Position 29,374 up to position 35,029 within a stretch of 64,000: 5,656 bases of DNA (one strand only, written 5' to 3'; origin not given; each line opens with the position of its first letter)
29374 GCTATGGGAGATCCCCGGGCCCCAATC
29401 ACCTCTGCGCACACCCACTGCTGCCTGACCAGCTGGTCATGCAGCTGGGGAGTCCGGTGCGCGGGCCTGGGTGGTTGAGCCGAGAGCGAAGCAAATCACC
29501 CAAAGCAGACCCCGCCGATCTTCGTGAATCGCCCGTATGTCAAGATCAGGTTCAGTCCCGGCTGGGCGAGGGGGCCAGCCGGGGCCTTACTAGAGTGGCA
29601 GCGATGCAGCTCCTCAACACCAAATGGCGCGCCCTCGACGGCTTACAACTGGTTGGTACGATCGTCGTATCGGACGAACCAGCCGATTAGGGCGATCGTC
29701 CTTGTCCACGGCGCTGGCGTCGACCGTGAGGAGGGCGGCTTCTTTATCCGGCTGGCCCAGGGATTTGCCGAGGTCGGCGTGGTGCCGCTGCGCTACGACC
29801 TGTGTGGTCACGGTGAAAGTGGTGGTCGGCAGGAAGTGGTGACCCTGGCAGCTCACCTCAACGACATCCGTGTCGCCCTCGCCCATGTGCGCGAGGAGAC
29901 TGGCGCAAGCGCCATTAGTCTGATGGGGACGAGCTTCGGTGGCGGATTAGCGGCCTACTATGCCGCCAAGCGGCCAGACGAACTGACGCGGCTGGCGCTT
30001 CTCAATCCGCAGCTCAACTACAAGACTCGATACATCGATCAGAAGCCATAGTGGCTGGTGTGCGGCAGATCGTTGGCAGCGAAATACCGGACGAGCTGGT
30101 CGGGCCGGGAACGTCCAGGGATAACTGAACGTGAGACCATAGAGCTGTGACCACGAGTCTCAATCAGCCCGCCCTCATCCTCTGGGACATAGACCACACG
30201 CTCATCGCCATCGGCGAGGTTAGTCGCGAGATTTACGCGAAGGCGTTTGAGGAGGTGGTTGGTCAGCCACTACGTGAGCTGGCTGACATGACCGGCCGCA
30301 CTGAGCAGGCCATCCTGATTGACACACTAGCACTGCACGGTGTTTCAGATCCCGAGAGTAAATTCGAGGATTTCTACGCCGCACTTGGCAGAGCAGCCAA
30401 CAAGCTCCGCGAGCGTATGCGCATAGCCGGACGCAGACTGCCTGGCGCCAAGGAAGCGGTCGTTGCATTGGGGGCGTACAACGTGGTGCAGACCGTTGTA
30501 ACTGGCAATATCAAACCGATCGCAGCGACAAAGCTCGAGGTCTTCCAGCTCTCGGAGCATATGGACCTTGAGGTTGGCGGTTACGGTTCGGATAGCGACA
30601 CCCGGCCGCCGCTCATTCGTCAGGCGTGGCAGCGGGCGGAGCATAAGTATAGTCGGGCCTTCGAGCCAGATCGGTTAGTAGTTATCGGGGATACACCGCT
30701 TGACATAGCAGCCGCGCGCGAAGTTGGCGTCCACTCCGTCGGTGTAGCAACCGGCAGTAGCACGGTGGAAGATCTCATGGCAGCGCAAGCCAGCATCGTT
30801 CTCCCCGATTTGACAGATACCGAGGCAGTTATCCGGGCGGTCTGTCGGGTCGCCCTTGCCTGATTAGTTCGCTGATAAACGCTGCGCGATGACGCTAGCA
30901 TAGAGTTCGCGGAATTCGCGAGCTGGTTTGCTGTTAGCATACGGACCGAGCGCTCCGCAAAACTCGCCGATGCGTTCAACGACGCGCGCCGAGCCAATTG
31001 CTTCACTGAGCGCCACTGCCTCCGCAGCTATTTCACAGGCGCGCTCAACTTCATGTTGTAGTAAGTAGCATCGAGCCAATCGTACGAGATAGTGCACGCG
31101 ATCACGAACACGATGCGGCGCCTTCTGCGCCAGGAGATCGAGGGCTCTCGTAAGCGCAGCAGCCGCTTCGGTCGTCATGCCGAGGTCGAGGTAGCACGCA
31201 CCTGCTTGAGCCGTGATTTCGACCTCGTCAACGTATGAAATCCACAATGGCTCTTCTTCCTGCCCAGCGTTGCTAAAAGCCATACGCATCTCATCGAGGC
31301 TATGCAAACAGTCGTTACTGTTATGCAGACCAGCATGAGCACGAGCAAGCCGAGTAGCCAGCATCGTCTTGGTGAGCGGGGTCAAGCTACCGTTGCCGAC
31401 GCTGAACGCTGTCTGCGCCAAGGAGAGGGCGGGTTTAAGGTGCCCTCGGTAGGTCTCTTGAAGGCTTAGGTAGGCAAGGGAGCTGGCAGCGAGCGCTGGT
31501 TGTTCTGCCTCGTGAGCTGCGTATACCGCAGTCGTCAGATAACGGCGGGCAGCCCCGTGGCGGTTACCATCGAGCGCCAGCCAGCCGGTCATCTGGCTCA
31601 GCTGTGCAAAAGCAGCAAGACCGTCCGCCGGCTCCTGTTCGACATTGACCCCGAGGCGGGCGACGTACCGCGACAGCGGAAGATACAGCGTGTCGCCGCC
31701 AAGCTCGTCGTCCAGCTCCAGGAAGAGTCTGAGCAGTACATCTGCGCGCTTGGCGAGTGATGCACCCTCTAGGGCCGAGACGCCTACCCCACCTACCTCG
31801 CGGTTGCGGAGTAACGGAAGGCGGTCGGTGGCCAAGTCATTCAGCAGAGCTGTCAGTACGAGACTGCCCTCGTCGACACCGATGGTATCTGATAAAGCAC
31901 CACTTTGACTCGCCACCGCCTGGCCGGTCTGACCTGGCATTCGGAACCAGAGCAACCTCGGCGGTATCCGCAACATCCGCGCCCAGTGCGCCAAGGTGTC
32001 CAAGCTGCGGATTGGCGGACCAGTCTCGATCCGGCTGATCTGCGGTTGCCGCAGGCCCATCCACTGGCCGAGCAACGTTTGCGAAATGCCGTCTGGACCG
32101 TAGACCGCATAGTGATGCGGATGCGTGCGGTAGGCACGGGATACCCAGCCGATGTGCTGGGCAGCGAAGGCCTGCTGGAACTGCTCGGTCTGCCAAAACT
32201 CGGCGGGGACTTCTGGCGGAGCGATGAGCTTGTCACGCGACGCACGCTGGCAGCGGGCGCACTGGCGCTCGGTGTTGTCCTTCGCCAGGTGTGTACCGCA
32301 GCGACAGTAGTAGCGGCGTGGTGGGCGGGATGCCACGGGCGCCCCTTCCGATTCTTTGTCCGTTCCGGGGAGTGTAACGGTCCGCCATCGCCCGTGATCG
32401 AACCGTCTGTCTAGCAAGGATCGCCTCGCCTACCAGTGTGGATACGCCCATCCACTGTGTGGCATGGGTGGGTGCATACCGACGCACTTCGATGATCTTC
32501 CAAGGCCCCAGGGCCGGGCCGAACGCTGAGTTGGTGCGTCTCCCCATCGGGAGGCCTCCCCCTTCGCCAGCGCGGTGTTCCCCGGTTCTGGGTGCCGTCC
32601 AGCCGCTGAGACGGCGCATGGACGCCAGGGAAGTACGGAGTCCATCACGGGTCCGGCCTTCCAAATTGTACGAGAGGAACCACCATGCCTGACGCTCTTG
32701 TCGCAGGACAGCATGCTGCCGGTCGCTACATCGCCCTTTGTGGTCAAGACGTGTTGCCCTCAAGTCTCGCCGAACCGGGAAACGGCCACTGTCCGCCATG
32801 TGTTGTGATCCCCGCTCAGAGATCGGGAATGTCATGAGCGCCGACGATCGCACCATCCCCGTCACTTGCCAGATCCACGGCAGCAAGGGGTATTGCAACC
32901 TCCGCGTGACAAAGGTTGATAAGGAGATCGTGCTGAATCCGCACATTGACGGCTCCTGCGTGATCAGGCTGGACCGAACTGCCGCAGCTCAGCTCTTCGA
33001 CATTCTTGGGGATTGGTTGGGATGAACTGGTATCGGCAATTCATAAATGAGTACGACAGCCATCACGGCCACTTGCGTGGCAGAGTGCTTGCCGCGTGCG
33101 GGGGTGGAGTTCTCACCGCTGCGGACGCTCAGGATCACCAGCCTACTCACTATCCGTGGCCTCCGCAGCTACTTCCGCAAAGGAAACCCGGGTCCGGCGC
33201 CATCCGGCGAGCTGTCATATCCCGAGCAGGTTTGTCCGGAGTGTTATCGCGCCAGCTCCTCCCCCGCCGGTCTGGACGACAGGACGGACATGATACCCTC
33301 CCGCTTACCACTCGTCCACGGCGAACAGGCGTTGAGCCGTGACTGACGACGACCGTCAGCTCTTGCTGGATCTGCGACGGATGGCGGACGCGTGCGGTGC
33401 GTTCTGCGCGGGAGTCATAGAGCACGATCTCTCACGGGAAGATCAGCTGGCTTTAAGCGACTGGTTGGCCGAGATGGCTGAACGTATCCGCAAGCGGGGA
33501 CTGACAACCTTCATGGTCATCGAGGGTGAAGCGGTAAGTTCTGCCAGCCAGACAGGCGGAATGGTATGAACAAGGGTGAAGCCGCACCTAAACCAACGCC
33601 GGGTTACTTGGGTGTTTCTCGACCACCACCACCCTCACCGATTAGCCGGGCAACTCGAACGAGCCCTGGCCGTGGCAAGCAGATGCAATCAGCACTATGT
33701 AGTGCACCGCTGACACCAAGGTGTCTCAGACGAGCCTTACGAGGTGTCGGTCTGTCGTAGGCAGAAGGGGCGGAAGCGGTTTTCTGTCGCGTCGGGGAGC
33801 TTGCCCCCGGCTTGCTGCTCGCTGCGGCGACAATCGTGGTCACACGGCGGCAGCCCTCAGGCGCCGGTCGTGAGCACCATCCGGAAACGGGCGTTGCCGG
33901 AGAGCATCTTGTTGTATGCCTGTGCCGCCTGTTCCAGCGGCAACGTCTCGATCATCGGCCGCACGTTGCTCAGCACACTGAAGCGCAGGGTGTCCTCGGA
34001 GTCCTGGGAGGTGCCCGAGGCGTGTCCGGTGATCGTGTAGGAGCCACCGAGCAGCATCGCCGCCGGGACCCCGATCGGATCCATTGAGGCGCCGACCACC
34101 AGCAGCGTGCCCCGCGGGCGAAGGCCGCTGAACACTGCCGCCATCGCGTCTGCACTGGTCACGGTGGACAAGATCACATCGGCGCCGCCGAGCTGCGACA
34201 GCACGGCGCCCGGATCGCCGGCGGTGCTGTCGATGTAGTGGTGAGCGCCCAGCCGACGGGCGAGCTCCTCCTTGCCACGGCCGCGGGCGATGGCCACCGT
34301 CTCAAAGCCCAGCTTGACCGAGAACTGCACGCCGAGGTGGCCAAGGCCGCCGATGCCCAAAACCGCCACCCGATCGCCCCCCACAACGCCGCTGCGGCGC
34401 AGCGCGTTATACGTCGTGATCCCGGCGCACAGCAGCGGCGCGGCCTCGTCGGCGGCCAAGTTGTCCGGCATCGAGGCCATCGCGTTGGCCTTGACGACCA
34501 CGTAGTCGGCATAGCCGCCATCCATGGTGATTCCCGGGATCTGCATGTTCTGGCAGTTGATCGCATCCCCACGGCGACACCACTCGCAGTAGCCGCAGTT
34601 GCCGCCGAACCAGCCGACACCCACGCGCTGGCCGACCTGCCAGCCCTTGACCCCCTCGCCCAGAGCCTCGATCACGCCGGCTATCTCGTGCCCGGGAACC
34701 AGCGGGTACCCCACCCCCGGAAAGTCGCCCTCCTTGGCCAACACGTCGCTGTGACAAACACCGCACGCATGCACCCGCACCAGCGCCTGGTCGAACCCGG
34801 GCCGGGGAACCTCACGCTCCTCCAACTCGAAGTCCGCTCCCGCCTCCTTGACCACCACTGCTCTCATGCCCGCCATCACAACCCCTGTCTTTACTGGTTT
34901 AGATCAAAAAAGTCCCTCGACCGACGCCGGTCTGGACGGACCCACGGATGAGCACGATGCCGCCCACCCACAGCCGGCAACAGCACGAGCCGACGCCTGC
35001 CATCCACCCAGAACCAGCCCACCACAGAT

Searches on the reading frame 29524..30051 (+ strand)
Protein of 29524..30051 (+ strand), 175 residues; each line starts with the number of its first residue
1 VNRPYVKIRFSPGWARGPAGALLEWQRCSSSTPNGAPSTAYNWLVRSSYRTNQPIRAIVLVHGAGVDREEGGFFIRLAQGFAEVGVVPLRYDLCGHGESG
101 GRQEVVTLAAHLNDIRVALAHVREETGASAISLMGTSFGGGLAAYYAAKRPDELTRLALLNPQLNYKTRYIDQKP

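Call 76: search_protein_families(library=pfam, proteins=[window:29524-30051:+], max_evalue=0.001)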
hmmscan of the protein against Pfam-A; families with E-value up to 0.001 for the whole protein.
window:29524-30051:+ (175 aa): 4 families
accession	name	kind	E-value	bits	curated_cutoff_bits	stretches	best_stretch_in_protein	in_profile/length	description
PF12146.15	Hydrolase_4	-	1.1e-18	67.9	27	1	53-169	2-116/239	Serine aminopeptidase, S33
PF00561.26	Abhydrolase_1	-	5.7e-12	46.2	25.8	1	57-169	2-114/245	alpha/beta hydrolase fold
PF12697.13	Abhydrolase_6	-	5.8e-07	30.8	26.3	1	58-162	1-93/217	Alpha/beta hydrolase family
PF20408.4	Abhydrolase_11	-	0.00033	20.9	27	1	57-150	4-97/193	Alpha/beta hydrolase domain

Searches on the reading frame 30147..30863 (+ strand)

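Call 76: search_protein_families(library=pfam, proteins=[window:30147-30863:+], max_evalue=0.001)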
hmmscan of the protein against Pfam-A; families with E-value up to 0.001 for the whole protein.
window:30147-30863:+ (238 aa): 4 families
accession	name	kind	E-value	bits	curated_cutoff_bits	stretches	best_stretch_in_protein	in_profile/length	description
PF12710.13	HAD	-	5.3e-13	50.3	27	1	11-191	1-189/189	haloacid dehalogenase-like hydrolase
PF13242.12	Hydrolase_like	-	1.1e-11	44.9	22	1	155-224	8-74/75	HAD-hyrolase-like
PF13419.12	HAD_2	-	6.3e-11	43.2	23.8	1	11-200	1-178/178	Haloacid dehalogenase-like hydrolase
PF00702.32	Hydrolase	-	2e-07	32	26.4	1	10-194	3-191/191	haloacid dehalogenase-like hydrolase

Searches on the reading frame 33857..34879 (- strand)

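Call 76: search_protein_families(library=pfam, proteins=[window:33857-34879:-], max_evalue=0.001)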
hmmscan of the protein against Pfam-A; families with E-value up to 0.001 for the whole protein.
window:33857-34879:- (340 aa): 3 families
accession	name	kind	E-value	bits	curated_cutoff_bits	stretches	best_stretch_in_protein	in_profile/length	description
PF08240.17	ADH_N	-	6.1e-30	104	23.5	1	30-139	3-104/104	Alcohol dehydrogenase GroES-like domain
PF00107.32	ADH_zinc_N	-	2.2e-19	70.1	31.8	1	178-300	1-126/129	Zinc-binding dehydrogenase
PF13602.12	ADH_zinc_N_2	-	7.7e-10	40.2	27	1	210-335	1-133/134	Zinc-binding dehydrogenase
